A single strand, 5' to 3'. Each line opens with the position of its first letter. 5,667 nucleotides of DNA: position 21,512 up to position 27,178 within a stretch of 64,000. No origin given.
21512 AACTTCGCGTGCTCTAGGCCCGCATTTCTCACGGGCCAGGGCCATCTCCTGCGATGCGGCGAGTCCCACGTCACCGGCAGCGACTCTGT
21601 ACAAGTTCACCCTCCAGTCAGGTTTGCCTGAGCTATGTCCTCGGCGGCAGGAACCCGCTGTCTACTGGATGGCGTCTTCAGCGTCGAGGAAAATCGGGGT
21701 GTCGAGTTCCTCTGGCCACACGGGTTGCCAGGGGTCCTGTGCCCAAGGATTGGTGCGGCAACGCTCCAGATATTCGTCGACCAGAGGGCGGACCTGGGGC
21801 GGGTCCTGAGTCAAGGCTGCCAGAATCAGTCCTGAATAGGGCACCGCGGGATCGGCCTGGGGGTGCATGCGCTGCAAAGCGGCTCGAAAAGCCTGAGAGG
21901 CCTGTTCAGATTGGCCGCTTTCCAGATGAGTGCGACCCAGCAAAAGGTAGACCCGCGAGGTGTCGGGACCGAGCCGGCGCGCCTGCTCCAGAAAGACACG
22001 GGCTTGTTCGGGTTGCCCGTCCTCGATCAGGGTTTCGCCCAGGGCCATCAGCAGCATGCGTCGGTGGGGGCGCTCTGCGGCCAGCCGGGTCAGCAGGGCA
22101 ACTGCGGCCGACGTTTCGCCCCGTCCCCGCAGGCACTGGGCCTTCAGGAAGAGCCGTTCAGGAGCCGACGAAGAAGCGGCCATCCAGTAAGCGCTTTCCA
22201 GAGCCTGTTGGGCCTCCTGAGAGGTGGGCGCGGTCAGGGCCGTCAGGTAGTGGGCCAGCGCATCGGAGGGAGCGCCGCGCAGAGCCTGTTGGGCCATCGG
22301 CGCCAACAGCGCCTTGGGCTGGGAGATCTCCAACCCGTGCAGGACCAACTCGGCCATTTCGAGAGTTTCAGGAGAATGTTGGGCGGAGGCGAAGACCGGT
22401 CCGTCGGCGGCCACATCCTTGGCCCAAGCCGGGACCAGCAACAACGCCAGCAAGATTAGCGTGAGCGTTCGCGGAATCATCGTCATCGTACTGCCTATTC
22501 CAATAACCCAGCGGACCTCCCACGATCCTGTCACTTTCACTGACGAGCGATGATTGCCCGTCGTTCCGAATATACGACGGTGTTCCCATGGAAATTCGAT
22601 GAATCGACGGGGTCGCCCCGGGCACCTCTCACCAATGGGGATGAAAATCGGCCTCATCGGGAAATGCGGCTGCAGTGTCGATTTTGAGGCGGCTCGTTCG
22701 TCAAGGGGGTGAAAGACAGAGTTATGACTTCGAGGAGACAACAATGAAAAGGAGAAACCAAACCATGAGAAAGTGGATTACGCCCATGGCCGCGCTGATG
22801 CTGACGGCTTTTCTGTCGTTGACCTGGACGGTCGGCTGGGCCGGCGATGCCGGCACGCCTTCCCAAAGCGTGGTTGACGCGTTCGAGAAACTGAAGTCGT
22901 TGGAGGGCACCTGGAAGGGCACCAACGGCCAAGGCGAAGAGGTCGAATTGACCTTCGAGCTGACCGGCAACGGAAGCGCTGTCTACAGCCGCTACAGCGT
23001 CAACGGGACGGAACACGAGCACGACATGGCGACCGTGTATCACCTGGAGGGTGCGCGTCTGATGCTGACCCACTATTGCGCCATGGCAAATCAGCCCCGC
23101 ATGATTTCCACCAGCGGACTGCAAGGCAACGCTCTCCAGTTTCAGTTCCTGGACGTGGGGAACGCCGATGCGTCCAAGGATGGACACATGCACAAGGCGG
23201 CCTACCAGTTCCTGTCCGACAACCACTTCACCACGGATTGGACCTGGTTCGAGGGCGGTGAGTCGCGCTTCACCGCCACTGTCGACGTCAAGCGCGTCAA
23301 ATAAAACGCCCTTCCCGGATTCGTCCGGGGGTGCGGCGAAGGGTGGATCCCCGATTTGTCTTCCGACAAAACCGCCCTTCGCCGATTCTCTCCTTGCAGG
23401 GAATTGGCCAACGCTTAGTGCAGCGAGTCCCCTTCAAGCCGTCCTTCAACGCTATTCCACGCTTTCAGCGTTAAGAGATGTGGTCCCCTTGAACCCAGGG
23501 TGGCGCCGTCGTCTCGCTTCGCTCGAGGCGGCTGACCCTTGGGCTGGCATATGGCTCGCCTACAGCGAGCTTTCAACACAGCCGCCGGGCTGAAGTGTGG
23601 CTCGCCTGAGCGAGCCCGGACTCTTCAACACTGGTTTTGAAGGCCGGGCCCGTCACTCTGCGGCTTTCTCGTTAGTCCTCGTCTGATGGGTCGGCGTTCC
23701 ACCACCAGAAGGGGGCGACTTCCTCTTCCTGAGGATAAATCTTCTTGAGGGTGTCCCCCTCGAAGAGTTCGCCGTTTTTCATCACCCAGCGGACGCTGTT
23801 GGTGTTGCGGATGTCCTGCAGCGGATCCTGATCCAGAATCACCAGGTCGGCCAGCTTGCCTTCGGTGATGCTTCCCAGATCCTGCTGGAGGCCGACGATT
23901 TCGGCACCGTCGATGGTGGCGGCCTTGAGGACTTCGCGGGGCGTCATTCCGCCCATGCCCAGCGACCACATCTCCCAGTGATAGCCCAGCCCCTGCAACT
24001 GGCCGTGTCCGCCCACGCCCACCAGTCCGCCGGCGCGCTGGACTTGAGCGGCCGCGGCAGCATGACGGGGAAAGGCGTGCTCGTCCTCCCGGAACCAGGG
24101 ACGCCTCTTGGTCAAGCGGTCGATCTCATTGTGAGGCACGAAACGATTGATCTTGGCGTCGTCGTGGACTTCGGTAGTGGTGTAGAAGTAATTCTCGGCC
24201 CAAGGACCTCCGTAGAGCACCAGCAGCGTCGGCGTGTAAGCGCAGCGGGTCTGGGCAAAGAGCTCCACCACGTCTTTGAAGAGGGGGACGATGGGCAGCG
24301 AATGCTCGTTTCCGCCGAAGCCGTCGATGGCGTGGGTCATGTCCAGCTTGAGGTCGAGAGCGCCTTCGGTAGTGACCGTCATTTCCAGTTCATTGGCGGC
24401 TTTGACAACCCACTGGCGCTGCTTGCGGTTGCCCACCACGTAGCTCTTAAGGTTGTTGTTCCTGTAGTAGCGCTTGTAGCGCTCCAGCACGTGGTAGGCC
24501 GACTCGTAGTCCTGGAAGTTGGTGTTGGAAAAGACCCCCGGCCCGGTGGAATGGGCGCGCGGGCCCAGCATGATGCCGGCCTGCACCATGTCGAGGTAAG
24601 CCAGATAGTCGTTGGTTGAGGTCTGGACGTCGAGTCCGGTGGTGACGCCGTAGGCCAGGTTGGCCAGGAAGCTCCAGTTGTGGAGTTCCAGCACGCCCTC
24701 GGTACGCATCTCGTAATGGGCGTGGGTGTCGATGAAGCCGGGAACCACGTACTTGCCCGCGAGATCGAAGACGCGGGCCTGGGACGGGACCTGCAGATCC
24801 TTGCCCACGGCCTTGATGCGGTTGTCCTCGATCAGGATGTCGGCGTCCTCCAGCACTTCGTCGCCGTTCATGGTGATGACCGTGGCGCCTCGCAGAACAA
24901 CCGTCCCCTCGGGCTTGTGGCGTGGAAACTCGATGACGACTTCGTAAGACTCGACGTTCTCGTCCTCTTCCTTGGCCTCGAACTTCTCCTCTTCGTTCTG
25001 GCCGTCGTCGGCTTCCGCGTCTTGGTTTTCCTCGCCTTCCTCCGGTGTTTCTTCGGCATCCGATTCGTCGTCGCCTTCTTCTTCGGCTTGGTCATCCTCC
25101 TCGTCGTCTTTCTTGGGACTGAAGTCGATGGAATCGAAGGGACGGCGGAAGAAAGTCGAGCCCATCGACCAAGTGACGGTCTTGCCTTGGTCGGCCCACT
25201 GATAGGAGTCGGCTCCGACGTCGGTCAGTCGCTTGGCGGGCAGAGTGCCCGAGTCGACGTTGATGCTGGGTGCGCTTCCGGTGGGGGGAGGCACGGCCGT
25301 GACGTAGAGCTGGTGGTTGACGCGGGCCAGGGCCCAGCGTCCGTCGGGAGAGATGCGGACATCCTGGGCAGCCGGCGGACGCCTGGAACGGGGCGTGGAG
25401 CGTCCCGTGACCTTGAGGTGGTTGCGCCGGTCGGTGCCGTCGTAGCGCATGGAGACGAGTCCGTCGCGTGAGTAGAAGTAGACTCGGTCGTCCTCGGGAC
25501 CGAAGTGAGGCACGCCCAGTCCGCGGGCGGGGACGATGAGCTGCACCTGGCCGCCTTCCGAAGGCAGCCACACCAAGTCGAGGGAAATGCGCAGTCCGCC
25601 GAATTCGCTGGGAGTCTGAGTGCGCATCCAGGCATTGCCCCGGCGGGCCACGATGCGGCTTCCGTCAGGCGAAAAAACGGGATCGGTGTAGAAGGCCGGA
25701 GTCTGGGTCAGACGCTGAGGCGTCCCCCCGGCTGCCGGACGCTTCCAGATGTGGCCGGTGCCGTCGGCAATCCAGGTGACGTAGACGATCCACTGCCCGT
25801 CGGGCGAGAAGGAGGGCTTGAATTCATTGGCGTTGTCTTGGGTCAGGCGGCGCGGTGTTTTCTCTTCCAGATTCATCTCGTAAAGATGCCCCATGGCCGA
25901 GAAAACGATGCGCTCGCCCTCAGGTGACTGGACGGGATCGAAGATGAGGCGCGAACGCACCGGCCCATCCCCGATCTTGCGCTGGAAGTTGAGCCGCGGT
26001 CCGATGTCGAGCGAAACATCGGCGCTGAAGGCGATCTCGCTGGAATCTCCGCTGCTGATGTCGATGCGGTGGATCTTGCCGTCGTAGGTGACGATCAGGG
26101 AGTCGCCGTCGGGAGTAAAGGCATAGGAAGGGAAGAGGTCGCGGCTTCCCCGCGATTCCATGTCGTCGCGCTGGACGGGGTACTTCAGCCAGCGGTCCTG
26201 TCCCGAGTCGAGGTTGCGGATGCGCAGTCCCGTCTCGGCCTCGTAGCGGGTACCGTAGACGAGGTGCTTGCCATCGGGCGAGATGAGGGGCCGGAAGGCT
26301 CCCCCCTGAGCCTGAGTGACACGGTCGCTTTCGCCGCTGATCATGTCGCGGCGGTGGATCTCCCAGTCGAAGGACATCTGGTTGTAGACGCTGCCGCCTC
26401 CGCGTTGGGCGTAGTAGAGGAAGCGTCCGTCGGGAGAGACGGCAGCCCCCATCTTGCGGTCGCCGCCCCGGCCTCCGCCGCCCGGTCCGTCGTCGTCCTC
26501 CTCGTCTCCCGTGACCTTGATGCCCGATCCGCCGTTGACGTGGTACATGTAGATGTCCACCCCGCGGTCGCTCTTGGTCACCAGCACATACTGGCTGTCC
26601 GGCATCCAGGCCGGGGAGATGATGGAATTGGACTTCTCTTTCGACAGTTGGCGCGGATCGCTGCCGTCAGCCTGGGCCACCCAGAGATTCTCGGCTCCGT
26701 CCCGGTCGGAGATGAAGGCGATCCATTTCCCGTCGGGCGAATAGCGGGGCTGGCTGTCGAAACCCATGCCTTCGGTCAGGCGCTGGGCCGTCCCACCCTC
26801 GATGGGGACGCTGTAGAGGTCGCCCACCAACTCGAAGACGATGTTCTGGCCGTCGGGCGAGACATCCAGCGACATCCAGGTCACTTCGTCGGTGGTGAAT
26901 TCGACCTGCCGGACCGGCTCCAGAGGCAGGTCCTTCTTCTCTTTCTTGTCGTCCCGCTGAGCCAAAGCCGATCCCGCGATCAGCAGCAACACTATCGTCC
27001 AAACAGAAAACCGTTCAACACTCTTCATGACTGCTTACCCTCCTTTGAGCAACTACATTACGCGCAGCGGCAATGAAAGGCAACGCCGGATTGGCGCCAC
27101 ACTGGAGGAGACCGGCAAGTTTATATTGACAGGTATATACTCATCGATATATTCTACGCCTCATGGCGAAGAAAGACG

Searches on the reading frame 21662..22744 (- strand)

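Call 46: search_protein_families(library=pfam, proteins=[window:21662-22744:-], max_evalue=0.01)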
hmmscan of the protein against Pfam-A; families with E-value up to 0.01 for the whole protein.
window:21662-22744:- (360 aa): 17 families
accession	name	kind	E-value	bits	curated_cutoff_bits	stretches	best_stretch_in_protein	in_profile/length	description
PF14559.12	TPR_19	-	1.8e-11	44.6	25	1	239-294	1-56/68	Tetratricopeptide repeat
PF13428.12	TPR_14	-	3.3e-10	40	23.5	1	231-271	3-43/44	Tetratricopeptide repeat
PF07719.23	TPR_2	-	3.9e-10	39.5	27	0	264-291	2-29/34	Tetratricopeptide repeat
PF13432.12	TPR_16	-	2.8e-08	34.5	32.7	2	234-297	2-64/65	Tetratricopeptide repeat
PF13424.12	TPR_12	-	3e-08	34.2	30.1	1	231-291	5-73/77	Tetratricopeptide repeat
PF13174.12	TPR_6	-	2.7e-07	31.2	26.3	0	198-226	3-31/33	Tetratricopeptide repeat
PF13181.12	TPR_8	-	3.7e-07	30.2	25.7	1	264-291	2-29/34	Tetratricopeptide repeat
PF12895.13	ANAPC3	-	8.5e-07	29.6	27.2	1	186-254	16-81/82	Anaphase-promoting complex, cyclosome, subunit 3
PF13431.12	TPR_17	-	1.1e-05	25.8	24.4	0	260-282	10-32/34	Tetratricopeptide repeat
PF23914.1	TPR_CcmH_CycH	-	1.1e-05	25.8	42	1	260-308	47-95/158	Cytochrome c-type biogenesis protein H TPR domain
PF00515.34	TPR_1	-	2.3e-05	24.4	27.8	0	264-291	2-29/34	Tetratricopeptide repeat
PF23300.3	HEAT_Nup120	-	0.00017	21.9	29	1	236-293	3-56/170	Nucleoporin Nup120, HEAT repeats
PF07721.20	TPR_4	-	0.00018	22.3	27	0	232-254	4-26/26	Tetratricopeptide repeat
PF25062.1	ARM_TT21_N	-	0.00028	21.1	40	0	230-297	101-170/222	Tetratricopeptide repeat protein 21 N-terminal ARM repeat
PF13176.12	TPR_7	-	0.00039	20.7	27.9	0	266-292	2-28/36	Tetratricopeptide repeat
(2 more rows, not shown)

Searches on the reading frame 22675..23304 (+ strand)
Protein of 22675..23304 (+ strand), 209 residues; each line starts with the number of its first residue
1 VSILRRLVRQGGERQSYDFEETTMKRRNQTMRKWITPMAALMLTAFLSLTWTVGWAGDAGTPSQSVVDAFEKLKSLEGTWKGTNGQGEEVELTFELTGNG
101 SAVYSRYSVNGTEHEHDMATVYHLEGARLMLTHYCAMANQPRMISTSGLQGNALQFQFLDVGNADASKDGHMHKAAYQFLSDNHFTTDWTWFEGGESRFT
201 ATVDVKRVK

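Call 34: find_encoding_contigs(protein=window:22675-23304:+, flank=10000, max_places=10)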
Protein window:22675-23304:+ (209 aa): no gene with exactly this product is on record in the collection.

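Call 46: search_protein_families(library=pfam, proteins=[window:22744-23304:+], max_evalue=0.01)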
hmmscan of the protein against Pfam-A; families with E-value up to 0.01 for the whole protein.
window:22744-23304:+ (186 aa): 0 families

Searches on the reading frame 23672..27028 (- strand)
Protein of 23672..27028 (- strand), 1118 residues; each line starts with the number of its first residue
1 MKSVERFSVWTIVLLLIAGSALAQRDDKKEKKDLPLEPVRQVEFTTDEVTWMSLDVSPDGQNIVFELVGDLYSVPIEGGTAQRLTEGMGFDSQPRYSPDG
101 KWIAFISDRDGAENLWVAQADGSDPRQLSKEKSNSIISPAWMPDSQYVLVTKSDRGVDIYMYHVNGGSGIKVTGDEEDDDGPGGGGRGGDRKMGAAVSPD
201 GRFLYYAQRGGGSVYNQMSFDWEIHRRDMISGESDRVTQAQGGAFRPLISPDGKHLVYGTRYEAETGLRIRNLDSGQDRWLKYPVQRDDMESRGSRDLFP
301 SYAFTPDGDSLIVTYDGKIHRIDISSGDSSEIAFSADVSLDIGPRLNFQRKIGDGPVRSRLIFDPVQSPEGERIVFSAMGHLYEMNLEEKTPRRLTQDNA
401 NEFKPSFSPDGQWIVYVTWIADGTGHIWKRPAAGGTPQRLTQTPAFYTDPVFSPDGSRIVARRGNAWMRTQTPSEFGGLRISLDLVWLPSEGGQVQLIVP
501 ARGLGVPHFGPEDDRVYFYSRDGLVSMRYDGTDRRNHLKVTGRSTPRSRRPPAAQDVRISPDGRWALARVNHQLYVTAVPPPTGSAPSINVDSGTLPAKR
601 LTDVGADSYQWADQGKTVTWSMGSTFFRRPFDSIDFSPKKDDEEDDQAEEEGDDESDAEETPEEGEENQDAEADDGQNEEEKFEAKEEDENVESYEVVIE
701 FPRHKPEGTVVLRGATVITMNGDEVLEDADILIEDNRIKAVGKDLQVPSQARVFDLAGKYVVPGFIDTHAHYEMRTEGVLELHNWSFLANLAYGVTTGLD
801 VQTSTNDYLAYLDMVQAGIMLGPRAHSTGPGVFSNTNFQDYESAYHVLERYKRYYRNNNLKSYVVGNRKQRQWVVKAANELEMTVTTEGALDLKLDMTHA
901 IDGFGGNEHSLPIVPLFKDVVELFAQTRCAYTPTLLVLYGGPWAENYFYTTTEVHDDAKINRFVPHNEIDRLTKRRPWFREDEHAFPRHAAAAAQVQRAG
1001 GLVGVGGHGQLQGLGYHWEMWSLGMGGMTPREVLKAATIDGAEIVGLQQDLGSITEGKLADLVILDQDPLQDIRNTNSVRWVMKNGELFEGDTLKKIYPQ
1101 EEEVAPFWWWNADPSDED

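Call 22: find_related_loci(query=window:23672-27028:-, collection=genome_contigs, flank=10000)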
Query window:23672-27028:- (1118 aa) in genome_contigs; peptide patterns used: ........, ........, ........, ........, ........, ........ (x = any residue, [..] = any of these).
239 stretches matched a pattern; 19 encode a relative of the query (tblastn E <= 1e-3); 19 distinct loci.
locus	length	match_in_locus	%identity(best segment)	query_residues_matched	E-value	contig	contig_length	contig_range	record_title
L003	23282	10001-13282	66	23-1114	0e+0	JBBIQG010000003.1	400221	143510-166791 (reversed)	MAG: Acidobacteriota bacterium isolate PLS170224_bin_320 NODE_3_length_400221_cov_24.0832, whole genome shotgun sequence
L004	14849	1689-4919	67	34-1110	0e+0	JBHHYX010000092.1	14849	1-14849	MAG: Acidobacteriota bacterium isolate Maj_2_bin.26 NODE_2122_length_14849_cov_7.574219, whole genome shotgun sequence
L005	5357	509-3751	63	32-1114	0e+0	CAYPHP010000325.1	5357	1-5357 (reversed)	MAG TPA_asm: uncultured Acidobacteriota bacterium isolate SRP287453_co1_94 genome assembly, contig: NODE_30293_length_53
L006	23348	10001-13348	66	1-1117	0e+0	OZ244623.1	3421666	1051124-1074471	MAG: Acidobacteriota bacterium isolate e726fddd-1a72-4f4e-96cd-3e6d35700dae genome assembly, chromosome: 1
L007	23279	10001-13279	67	24-1114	0e+0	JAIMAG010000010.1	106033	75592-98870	MAG: Terriglobia bacterium isolate HOT.MAX.039 NODE_154_length_106033_cov_24.451074, whole genome shotgun sequence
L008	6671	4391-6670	66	33-790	0e+0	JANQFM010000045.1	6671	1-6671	MAG: Acidobacteria bacterium isolate PL23a_bin.88 k99_6617050, whole genome shotgun sequence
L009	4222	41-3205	45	34-1114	0e+0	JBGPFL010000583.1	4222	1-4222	MAG: Blastocatellia bacterium isolate OBJ_0618_7090110_68 k141_7637295_length_4222_cov_249.0000, whole genome shotgun se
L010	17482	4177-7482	64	33-1111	0e+0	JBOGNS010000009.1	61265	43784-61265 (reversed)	MAG: Candidatus Acidiferrales bacterium isolate M3-S_metawrap_bin.115 k127_3677982, whole genome shotgun sequence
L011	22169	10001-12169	58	3-743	0e+0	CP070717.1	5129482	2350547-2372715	MAG: Acidobacteriota bacterium isolate bin48 chromosome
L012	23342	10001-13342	42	8-1114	0e+0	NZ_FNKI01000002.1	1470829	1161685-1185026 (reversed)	Flagellimonas zhangzhouensis strain CGMCC 1.11028, whole genome shotgun sequence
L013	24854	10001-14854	52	34-1114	0e+0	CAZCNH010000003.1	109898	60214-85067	MAG TPA_asm: uncultured Acidobacteriaceae bacterium isolate SRP287453_co1_95 genome assembly, contig: NODE_187_length_10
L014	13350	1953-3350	24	56-518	4e-24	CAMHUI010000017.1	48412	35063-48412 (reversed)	MAG: uncultured Prevotellaceae bacterium isolate SRR11784294_bin.48_metaWRAP_v1.3_MAG genome assembly, contig: ERZ122031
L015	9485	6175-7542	25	47-460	2e-21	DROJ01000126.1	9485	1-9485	MAG TPA_asm: Bacteroidetes bacterium isolate HyVt-532 HyVt-532_k145_1225303, whole genome shotgun sequence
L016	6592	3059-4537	24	54-620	6e-21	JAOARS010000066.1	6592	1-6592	MAG: Marinifilum sp. isolate McD1.5 contig_34129, whole genome shotgun sequence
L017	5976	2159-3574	33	56-500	2e-16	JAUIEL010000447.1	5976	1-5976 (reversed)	MAG: bacterium isolate 8_bin.3 NODE_11522_length_5976_cov_1.056762, whole genome shotgun sequence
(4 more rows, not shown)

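Call 38: find_homologous_proteins(query=window:23672-27028:-, max_evalue=1e-50)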
Query window:23672-27028:- (1118 aa): 3603 proteins with E <= 1e-50 among 8000 candidates; the best 120 are listed.
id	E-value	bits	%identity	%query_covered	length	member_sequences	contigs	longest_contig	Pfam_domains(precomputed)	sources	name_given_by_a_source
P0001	0.0e+0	2607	100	100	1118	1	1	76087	PF26549.1,PF00930.28,PF07969.18,PF23381.2,PF26550.2,PF19283.5,PF01979.27,PF07676.19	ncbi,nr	ncbi:MAG TPA: amidohydrolase family protein [Acidobacteriota bacterium]|nr:amidohydrolase family pro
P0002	0.0e+0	2214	83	100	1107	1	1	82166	PF26549.1,PF00930.28,PF07969.18,PF26550.2,PF19283.5,PF01979.27,PF07676.19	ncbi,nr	ncbi:MAG TPA: amidohydrolase family protein [Acidobacteriota bacterium]|nr:amidohydrolase family pro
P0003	0.0e+0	1873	69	99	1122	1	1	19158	PF26549.1,PF00930.28,PF07969.18,PF23381.2,PF26550.2,PF01979.27,PF07676.19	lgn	-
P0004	0.0e+0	1849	72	97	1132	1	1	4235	PF26549.1,PF00930.28,PF07969.18,PF23381.2,PF26550.2,PF01979.27,PF07676.19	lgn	-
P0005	0.0e+0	1818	68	99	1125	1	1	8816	PF26549.1,PF00930.28,PF07969.18,PF26550.2,PF01979.27,PF07676.19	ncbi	-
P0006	0.0e+0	1780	68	97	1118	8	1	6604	PF26549.1,PF00930.28,PF07969.18,PF26550.2,PF01979.27,PF07676.19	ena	-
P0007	0.0e+0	1773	69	98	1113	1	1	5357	PF26549.1,PF00930.28,PF07969.18,PF26550.2,PF01979.27,PF07676.19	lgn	-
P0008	0.0e+0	1771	67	97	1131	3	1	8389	PF26549.1,PF00930.28,PF07969.18,PF23381.2,PF26550.2,PF01979.27,PF07676.19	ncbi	-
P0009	0.0e+0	1768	66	100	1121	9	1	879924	PF26549.1,PF00930.28,PF07969.18,PF26550.2,PF01979.27,PF07676.19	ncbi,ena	-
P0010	0.0e+0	1754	67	99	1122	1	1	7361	PF10647.16,PF26549.1,PF00930.28,PF07969.18,PF23381.2,PF26550.2,PF01979.27,PF07676.19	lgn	-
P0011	0.0e+0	1753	68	97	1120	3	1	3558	PF25174.2,PF26549.1,PF00930.28,PF07969.18,PF23381.2,PF26550.2,PF01979.27,PF07676.19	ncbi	-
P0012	0.0e+0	1741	66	98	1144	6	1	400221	PF25174.2,PF26549.1,PF00930.28,PF07969.18,PF23381.2,PF26550.2,PF01979.27,PF07676.19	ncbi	-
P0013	0.0e+0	1736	67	96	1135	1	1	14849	PF10647.16,PF26549.1,PF00930.28,PF07969.18,PF23381.2,PF26550.2,PF19283.5,PF01979.27,PF07676.19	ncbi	ncbi:MAG: LpqB family beta-propeller domain-containing protein [Acidobacteriota bacterium]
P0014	0.0e+0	1735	65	99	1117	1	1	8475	PF25174.2,PF26549.1,PF00930.28,PF07969.18,PF23381.2,PF26550.2,PF01979.27,PF07676.19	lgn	-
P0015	0.0e+0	1732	69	97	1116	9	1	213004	PF26549.1,PF00930.28,PF07969.18,PF26550.2,PF01979.27,PF07676.19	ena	-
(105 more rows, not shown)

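Call 39: find_encoding_contigs(protein=P0002, flank=10000, max_places=5)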
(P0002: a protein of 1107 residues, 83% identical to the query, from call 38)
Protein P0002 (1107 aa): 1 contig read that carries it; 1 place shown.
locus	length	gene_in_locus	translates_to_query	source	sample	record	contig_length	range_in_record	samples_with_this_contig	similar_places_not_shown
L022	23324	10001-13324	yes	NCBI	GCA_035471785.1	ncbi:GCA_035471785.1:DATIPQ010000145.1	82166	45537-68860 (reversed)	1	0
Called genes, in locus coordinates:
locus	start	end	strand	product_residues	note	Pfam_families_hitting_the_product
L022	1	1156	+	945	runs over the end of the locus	PF00005:ABC_tran (faint), PF02463:SMC_N (faint), PF13191:AAA_16 (faint), PF13481:AAA_25 (faint), PF13555:AAA_29 (faint), PF20703:nSTAND1 (faint), PF17760:UvrA_inter, PF17755:UvrA_DNA-bind, +1 more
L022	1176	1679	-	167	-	PF19780:DUF6265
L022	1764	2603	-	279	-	PF20240:DUF6597, PF00165:HTH_AraC (faint), PF12833:HTH_18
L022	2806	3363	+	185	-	-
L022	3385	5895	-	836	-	PF12704:MacB_PCD, PF02687:FtsX, PF12704:MacB_PCD, PF02687:FtsX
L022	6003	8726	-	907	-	PF12704:MacB_PCD, PF02687:FtsX, PF12704:MacB_PCD (weak), PF02687:FtsX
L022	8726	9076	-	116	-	PF03551:PadR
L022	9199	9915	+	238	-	PF22624:AASDHPPT_N (weak), PF01648:ACPS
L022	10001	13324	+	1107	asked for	PF00930:DPPIV_N (faint), PF26549:Tricorn_N, PF26550:Tricorn_2nd, PF07676:PD40, PF26549:Tricorn_N, PF07676:PD40 (weak), PF01979:Amidohydro_1, PF07969:Amidohydro_3 (weak), +1 more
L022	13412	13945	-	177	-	-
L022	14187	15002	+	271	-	PF13428:TPR_14 (faint), PF12895:ANAPC3 (faint), PF13424:TPR_12 (faint), PF07719:TPR_2 (faint), PF13432:TPR_16 (weak), PF14559:TPR_19 (weak), PF13432:TPR_16 (weak)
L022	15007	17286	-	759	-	PF00580:UvrD-helicase, PF13086:AAA_11 (faint), PF13245:AAA_19, PF01443:Viral_helicase1 (faint), PF13361:UvrD_C, PF13538:UvrD_C_2, PF21196:PcrA_UvrD_tudor (weak)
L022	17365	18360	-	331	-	PF13174:TPR_6 (faint), PF12895:ANAPC3 (faint), PF07719:TPR_2 (faint), PF13424:TPR_12 (faint), PF13432:TPR_16 (faint)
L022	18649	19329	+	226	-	PF02586:SRAP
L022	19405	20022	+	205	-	PF01209:Ubie_methyltran, PF13489:Methyltransf_23, PF02353:CMAS (faint), PF07021:MetW (weak), PF13847:Methyltransf_31, PF08241:Methyltransf_11, PF08242:Methyltransf_12, PF13649:Methyltransf_25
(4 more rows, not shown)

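Call 60: find_encoding_contigs(protein=P0001, flank=10000, max_places=3)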
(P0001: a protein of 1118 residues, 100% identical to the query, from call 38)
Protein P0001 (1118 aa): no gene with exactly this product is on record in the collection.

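Call 84: list_cluster_members(proteins=[P0001, P0002])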
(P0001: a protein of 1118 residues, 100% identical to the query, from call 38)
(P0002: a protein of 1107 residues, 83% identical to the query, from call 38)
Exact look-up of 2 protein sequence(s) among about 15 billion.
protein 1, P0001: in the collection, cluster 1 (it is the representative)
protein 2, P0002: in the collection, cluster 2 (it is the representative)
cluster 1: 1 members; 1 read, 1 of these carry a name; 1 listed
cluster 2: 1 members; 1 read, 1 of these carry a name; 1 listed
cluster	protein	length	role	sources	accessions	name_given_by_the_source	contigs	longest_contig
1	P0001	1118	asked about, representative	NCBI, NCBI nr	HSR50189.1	MAG TPA: amidohydrolase family protein [Acidobacteriota bacterium] | amidohydrolase family protein [Acidobacteriota bacterium]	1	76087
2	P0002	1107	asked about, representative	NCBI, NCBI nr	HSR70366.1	MAG TPA: amidohydrolase family protein [Acidobacteriota bacterium] | amidohydrolase family protein [Acidobacteriota bacterium]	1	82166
